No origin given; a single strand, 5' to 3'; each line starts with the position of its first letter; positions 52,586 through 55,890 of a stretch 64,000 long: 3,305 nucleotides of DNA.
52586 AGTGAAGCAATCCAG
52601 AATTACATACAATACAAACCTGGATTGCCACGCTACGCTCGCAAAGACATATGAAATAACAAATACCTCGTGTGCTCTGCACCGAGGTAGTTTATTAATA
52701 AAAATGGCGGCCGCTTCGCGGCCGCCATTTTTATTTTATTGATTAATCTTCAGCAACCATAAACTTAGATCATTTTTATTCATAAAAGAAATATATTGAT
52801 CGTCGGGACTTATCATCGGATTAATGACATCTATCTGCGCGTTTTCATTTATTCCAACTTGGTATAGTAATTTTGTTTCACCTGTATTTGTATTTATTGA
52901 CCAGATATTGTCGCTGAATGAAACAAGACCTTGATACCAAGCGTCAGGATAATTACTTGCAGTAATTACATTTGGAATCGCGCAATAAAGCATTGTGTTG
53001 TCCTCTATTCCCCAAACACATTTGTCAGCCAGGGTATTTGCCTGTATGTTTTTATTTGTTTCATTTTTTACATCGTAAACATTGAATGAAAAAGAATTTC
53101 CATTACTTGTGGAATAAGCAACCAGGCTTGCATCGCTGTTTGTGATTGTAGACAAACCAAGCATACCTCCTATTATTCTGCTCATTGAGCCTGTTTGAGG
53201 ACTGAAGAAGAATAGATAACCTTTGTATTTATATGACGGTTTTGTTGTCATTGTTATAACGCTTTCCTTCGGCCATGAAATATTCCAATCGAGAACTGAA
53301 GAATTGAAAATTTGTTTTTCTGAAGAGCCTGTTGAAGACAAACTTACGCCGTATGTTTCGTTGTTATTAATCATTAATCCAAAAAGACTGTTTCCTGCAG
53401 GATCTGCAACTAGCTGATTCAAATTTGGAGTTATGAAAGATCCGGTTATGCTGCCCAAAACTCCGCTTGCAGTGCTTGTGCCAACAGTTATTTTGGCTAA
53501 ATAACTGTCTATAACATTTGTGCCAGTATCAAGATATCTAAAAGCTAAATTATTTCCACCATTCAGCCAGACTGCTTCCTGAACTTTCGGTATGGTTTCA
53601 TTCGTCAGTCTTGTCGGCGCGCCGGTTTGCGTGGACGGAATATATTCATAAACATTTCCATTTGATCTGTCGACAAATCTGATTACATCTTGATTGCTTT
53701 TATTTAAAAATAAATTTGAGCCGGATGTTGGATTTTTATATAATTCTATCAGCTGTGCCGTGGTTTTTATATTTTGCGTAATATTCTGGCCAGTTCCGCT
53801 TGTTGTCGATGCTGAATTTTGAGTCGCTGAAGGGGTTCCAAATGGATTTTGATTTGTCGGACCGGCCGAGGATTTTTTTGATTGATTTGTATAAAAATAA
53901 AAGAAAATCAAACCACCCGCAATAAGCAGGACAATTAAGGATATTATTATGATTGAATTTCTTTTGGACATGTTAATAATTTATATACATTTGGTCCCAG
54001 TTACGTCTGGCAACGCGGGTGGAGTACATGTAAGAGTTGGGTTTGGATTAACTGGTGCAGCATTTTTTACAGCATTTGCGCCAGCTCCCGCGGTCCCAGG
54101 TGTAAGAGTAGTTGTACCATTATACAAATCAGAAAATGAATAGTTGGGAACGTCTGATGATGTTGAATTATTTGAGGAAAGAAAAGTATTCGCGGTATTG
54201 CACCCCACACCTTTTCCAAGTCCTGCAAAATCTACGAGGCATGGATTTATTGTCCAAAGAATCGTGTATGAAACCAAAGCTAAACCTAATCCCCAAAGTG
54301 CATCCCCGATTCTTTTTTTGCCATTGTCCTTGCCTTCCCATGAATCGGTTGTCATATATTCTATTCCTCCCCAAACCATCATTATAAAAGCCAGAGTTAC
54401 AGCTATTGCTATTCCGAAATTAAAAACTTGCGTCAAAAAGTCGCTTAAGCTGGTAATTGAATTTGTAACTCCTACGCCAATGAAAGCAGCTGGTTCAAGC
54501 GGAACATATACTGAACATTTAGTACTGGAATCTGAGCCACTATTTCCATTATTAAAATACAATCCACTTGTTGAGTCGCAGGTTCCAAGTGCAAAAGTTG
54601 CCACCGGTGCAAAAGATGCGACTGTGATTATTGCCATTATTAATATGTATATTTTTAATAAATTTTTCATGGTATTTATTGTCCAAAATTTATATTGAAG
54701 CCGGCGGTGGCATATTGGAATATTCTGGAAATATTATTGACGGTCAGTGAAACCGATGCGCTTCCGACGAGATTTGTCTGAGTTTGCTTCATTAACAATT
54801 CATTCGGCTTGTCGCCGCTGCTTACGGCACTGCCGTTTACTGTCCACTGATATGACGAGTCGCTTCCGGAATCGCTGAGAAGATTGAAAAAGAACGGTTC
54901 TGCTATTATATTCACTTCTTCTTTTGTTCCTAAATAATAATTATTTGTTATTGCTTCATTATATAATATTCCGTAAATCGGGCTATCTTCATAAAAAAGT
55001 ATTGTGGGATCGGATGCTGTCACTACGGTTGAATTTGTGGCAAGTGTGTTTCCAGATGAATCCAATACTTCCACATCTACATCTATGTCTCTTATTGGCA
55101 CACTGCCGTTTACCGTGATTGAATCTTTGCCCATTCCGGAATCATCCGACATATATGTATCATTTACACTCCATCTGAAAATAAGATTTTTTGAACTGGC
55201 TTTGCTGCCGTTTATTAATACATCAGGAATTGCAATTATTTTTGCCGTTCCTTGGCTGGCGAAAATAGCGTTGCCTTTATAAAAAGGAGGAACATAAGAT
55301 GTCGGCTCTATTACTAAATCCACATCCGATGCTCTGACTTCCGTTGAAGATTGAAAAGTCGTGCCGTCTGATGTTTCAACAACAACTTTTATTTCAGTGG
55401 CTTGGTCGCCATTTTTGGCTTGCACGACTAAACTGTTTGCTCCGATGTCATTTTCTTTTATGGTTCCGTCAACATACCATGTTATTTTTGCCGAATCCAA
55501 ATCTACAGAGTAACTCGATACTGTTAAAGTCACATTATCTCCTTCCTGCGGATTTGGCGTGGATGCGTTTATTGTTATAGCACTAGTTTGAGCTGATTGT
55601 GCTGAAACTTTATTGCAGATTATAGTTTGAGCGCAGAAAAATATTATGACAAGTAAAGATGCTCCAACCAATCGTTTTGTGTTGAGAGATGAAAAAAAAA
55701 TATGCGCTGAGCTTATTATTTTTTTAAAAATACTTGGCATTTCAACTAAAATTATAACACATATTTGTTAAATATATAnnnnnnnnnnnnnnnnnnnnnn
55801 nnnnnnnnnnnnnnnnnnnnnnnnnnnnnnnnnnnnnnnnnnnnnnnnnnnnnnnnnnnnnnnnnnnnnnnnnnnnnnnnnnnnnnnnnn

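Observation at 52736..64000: Ten-gene type-IV-secretion-like cluster next to the origin, without relaxase or coupling protein in the window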

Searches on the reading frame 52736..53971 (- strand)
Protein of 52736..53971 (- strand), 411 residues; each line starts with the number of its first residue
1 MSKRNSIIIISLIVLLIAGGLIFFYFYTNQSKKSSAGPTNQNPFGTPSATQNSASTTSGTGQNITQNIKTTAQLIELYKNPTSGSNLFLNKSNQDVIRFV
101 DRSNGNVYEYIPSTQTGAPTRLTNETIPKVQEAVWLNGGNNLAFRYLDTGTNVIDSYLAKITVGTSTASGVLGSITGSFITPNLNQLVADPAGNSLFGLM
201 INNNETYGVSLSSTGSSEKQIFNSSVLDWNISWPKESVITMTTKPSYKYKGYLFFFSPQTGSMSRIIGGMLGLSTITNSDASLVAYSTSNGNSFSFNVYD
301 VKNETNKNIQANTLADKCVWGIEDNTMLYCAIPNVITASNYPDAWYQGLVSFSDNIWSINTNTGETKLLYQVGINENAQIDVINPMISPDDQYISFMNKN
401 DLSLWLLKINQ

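Call 3: search_protein_families(library=pfam, max_evalue=0.1, proteins=[window:52736-53971:-])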
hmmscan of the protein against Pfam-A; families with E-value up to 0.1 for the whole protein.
window:52736-53971:- (411 aa): 0 families

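Call 4: search_protein_families(library=ncbifam, max_evalue=0.1, proteins=[window:52736-53971:-])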
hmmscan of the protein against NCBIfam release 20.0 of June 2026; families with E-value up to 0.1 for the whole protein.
window:52736-53971:- (411 aa): 3 families
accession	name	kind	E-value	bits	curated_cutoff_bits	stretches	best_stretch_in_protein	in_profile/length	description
NF006283.1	PRK08455.1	equivalog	0.026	14.2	187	1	7-64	22-77/182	flagellar basal body-associated protein FliL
NF042931.1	SAG1386_EF1546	equivalog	0.032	14.3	80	1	8-61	33-84/158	SAG1386/EF1546 family surface-associated protein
NF047981.1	RC1041_fam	subfamily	0.047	13.4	90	1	3-30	19-45/57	RC1041 family protein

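Call 42: search_solved_structures(query=A4, max_evalue=1)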
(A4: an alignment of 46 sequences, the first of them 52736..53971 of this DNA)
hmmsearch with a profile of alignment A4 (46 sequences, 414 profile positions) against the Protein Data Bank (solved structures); distinct sequences matched with E-value up to 1: 5.
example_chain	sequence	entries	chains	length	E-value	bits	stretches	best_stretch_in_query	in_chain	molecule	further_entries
7mx5_A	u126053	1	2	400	0.042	15.7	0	210-312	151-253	Tol-Pal system protein TolB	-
6pnv_A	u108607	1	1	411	0.16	13.8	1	191-312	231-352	Tol-Pal system protein TolB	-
7cu3_B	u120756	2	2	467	0.34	12.7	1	11-76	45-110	Transmembrane protein FAM155A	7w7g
9u8g_E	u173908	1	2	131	0.46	12.3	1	327-352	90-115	Nanobody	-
9og2_D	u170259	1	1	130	0.54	12.1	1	326-353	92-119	Monoclonal antibody 08E11 heavy chain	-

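Call 58: find_homologous_proteins(query=A4, max_evalue=1e-10)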
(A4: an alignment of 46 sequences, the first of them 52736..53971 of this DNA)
Query A4 (46 sequences) (411 aa, profile of the alignment): 349 proteins with E <= 1e-10 among 8000 candidates; the best 120 are listed.
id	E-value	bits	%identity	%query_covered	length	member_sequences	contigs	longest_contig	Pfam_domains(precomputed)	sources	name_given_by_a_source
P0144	1.7e-158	546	40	100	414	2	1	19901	-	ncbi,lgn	-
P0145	6.9e-158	544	55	100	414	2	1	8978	-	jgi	jgi:hypothetical protein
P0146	7.2e-158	544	52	100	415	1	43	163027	-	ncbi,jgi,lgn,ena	-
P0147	2.2e-157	542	38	100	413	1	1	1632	-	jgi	jgi:hypothetical protein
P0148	3.7e-157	541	52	100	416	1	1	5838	-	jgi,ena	-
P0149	4.3e-157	541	54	100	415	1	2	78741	-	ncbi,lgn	-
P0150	6.4e-157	541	54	100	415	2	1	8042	-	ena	-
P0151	7.8e-157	540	40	100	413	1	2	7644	-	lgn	-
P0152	1.5e-156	539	39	100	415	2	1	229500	-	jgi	-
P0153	3.6e-156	538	38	100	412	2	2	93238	-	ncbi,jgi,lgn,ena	ncbi:MAG: hypothetical protein WCO10_01790 [bacterium]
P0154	3.6e-156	538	36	100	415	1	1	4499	-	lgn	-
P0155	2.4e-155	535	37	100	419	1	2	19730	-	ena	-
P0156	4.8e-155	534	50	100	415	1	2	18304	-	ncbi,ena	-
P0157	8.2e-155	534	51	100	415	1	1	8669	-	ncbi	ncbi:MAG: hypothetical protein ABIF22_03225 [bacterium]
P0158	1.1e-154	533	51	100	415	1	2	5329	-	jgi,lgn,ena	-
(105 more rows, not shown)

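Call 71: predict_structure(alignment_id=A8)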
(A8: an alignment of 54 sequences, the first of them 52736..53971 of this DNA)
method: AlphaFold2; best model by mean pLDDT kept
length: 411 residues; sequences in the alignment: 54
mean_pLDDT: 86.3   pTM: 0.79
mean pLDDT of the five models: 86.3, 86.3, 86.2, 85.6, 85.4
residues with pLDDT >= 90: 298; 70-90: 57; 50-70: 14; < 50: 42
segments of 3 or more residues with pLDDT < 50: 31-70
pLDDT, mean of each block of 10 residues (from residue 1): 82 95 83 38 38 29 32 85 95 94 94 80 87 92 90 89 67 88 93 95 95 90 95 97 96 97 97 97 97 95 94 96 96 95 95 96 94 88 96 96 93 58
secondary structure, 60 per line:
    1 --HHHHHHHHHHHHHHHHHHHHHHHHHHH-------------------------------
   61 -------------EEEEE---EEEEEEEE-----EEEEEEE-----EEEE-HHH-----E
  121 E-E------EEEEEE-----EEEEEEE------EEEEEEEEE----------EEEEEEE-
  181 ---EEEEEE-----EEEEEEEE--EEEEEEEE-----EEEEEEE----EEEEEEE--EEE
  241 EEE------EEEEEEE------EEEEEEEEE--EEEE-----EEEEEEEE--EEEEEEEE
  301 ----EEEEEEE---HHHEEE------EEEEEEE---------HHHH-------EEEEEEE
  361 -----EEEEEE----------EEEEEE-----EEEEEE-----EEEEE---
elements in order: H3-29 E74-78 E82-89 E95-101 E107-110 E130-135 E141-147 E154-162 E173-179 E184-189 E195-202 E205-212 E218-224 E229-235 E238-243 E250-256 E263-271 E274-277 E283-290 E293-300 E305-311 E318-320 E327-333 H343-346 E354-360 E366-371 E382-387 E393-398 E404-408

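Call 73: fold_search(model_id=the predicted structure, library=pdb)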
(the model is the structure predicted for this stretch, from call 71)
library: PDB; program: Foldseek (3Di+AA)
matches with E <= 10: 1465; with E <= 0.001: 923
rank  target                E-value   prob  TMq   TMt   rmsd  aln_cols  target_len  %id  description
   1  3pe7                  7.8e-10  1.00  0.50  0.54   9.4       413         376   11  Oligogalacturonate lyase in complex with manganese (released 2010-11-03)
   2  4pwz_B                1.1e-09  1.00  0.41  0.41  11.1       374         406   10  Crystal structure of TolB protein from Yersinia pestis CO92 (released 2014-04-02)
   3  5mzh_A                1.9e-09  1.00  0.48  0.49   8.1       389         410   12  Crystal structure of ODA16 from Chlamydomonas reinhardtii (released 2017-03-22)
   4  6pnv                  2.4e-09  1.00  0.41  0.41  11.2       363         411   10  1.42 Angstrom Resolution Crystal Structure of Translocation Protein TolB from Salmonella enterica (released 2019-07-17)
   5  7mx5_A                5.3e-09  1.00  0.41  0.42   8.7       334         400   11  Crystal structure of TolB from Acinetobacter baumannii (released 2021-05-26)
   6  3c5m_A                5.8e-09  1.00  0.48  0.52   9.7       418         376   10  Crystal structure of oligogalacturonate lyase (VPA0088) from Vibrio parahaemolyticus. Northeast Structural Genomics Co (released 2008-02-26)
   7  4pwz_A                5.8e-09  1.00  0.41  0.41  11.4       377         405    9  Crystal structure of TolB protein from Yersinia pestis CO92 (released 2014-04-02)
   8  9rsd_7                7.8e-09  1.00  0.52  0.55   5.6       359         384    8  Ternary complex of a charged molecular glue degrader ZZ1-SO2H, BRD4(BD1) neosubstrate, and the CTLH E3 ligase receptor (released 2026-04-08)
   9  3bws_A                9.0e-09  1.00  0.51  0.52   5.9       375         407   12  Crystal structure of the leptospiral antigen Lp49 (released 2008-10-07)
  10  3zwl_D                9.0e-09  1.00  0.51  0.58   7.0       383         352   10  Structure of eukaryotic translation initiation factor eIF3i complex with eIF3b C-terminus (655-700) (released 2011-10-05)
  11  9rsc_7                1.0e-08  1.00  0.52  0.56   5.3       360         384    8  Ternary complex of an improved charged molecular glue degrader ZZ2-SO2H, BRD4(BD1) neosubstrate, and the CTLH E3 ligas (released 2026-04-08)
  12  9y4q_A                1.1e-08  1.00  0.46  0.59   7.5       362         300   10  Crystal structure of the human DCAF1 WDR domain in complex with OICR-40102 (released 2026-01-14)
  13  4r40_C                1.2e-08  1.00  0.40  0.41  11.0       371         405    9  Crystal Structure of TolB/Pal complex from Yersinia pestis. (released 2014-09-03)
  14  9bhs_A                1.3e-08  1.00  0.45  0.58   8.5       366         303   10  Crystal structure of the WDR domain of human DCAF1 in complex with OICR-9939 compound (released 2024-05-01)
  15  8wt1_F                1.3e-08  1.00  0.33  0.23  10.6       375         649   11  Crystal structure of S9 carboxypeptidase from Geobacillus sterothermophilus (released 2024-03-13)
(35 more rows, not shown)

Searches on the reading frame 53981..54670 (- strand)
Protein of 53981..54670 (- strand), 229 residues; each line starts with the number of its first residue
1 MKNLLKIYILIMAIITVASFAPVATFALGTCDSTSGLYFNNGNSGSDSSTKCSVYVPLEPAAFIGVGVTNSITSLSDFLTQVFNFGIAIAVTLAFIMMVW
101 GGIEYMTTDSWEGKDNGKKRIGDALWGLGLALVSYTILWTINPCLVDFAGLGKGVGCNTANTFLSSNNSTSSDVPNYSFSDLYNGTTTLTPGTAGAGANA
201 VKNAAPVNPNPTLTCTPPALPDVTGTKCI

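Call 3: search_protein_families(library=pfam, max_evalue=0.1, proteins=[window:53981-54670:-])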
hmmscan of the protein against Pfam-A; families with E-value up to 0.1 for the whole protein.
window:53981-54670:- (229 aa): 2 families
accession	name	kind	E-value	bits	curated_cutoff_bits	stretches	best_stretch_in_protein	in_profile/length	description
PF18895.5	T4SS_pilin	-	1.8e-05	25.1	26.6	1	74-137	4-67/71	Type IV secretion system pilin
PF12725.13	DUF3810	-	0.032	14.1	28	1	70-142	7-82/311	Protein of unknown function (DUF3810)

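Call 4: search_protein_families(library=ncbifam, max_evalue=0.1, proteins=[window:53981-54670:-])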
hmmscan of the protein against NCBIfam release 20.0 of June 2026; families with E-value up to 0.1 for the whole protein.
window:53981-54670:- (229 aa): 2 families
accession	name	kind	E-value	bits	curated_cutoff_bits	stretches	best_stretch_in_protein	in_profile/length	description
NF045849.1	ICE_MMCAP2_0565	equivalog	0.0002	21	40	1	77-141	8-76/80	Mbov_0395 family pilin-like conjugal transfer protein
NF008174.0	PRK10921.1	equivalog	0.016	14.7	432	1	61-104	140-184/258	Sec-independent protein translocase subunit TatC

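Call 77: search_protein_families(library=pfam, alignment_id=A9, max_evalue=0.01)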
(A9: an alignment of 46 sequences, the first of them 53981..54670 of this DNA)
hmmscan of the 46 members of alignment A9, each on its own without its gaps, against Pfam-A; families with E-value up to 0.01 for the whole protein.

A. member 1, window:53981-54670:- (229 aa): 1 family
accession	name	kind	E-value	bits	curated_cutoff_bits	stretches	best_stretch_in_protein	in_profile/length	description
PF18895.5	T4SS_pilin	-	1.8e-05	25.1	26.6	1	74-137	4-67/71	Type IV secretion system pilin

B. families by the number of members that match (of 46 scanned): 15 families
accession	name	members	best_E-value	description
PF18895.5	T4SS_pilin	43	1.9e-11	Type IV secretion system pilin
PF09851.14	SHOCT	2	0.0017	Short C-terminal domain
PF16535.10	T3SSipB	2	0.0027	Type III cell invasion protein SipB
PF05120.17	GvpG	2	0.0038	Gas vesicle protein G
PF09930.14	DUF2162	2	0.0067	Predicted transporter (DUF2162)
PF04956.18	TrbC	2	0.007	TrbC/VIRB2 pilin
PF01737.22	Ycf9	1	0.0017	YCF9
PF05257.22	CHAP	1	0.0022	CHAP domain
PF09429.15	Wbp11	1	0.003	WW domain binding protein 11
PF10734.14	DUF2523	1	0.0058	Protein of unknown function (DUF2523)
PF03988.17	DUF347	1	0.0059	Repeat of Unknown Function (DUF347)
PF03729.18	DUF308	1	0.0063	Short repeat of unknown function (DUF308)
PF01920.25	Prefoldin_2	1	0.0072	Prefoldin subunit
PF12725.13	DUF3810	1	0.0073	Protein of unknown function (DUF3810)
PF01222.22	ERG4_ERG24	1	0.0088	Ergosterol biosynthesis ERG4/ERG24 family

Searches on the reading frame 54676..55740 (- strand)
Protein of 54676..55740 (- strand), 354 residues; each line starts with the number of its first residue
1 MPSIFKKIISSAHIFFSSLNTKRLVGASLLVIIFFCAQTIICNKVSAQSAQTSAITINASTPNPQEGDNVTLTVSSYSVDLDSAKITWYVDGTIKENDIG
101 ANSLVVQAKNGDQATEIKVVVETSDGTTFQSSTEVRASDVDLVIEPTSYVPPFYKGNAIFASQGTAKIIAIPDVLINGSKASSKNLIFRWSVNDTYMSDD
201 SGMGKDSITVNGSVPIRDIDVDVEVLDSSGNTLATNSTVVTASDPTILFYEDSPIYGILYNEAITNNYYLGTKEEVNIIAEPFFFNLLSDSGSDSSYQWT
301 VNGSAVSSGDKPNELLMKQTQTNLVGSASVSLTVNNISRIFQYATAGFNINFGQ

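Call 3: search_protein_families(library=pfam, max_evalue=0.1, proteins=[window:54676-55740:-])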
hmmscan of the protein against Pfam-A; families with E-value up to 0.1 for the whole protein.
window:54676-55740:- (354 aa): 4 families
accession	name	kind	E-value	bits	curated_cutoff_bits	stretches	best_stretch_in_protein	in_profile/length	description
PF13927.12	Ig_3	-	5.5e-05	24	30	1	56-107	5-51/78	Immunoglobulin domain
PF16820.11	PKD_3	-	0.0089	16.3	26.3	0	294-308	32-46/68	PKD-like domain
PF13895.12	Ig_2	-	0.016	15.9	27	0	56-125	3-67/79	Immunoglobulin domain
PF06832.18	BiPBP_C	-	0.024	14.9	26.8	0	70-107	33-67/90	Penicillin-Binding Protein C-terminus Family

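Call 4: search_protein_families(library=ncbifam, max_evalue=0.1, proteins=[window:54676-55740:-])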
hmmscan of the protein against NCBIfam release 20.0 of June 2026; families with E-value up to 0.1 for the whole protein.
window:54676-55740:- (354 aa): 1 family
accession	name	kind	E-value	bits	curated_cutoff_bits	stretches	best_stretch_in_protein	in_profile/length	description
TIGR04557.1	fuse_rel_SoxYZ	equivalog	0.067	12.5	140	0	112-138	85-111/226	quinoprotein dehydrogenase-associated SoxYZ-like carrier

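Call 43: search_solved_structures(query=A5, max_evalue=1)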
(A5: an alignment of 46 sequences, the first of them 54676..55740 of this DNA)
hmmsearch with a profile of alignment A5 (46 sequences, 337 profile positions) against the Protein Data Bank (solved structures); distinct sequences matched with E-value up to 1: 6.
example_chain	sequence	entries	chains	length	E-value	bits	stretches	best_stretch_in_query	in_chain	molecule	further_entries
3shs_A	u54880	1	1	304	0.011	18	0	162-226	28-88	Hoc head outer capsid protein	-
2mkl_C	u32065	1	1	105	0.013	17.8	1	49-109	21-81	Novel antigen receptor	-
7ysg_P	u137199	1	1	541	0.91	11.7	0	85-148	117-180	Secretory component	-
5d4k_A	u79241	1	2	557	0.93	11.6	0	85-148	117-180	Polymeric immunoglobulin receptor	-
8sku_E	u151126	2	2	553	0.95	11.6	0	85-148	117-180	Secretory component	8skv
6kxs_P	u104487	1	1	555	0.96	11.6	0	85-148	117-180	Polymeric immunoglobulin receptor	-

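Call 82: search_protein_families(library=pfam, alignment_id=A5, max_evalue=0.01)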
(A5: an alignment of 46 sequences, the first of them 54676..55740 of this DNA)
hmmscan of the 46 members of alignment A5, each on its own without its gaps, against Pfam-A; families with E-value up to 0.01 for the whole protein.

A. member 1, window:54676-55740:- (354 aa): 2 families
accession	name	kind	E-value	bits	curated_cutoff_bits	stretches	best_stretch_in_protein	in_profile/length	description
PF13927.12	Ig_3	-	5.5e-05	24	30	1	56-107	5-51/78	Immunoglobulin domain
PF16820.11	PKD_3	-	0.0089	16.3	26.3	0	294-308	32-46/68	PKD-like domain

B. families by the number of members that match (of 46 scanned): 5 families
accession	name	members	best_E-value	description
PF13927.12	Ig_3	7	5.5e-05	Immunoglobulin domain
PF16820.11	PKD_3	7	0.00071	PKD-like domain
PF06832.18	BiPBP_C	5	0.00011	Penicillin-Binding Protein C-terminus Family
PF07703.20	A2M_BRD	1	8.6e-05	Alpha-2-macroglobulin bait region domain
PF23148.1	Gp77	1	0.0055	Podophage GP4 fiber-tail adaptor protein gp77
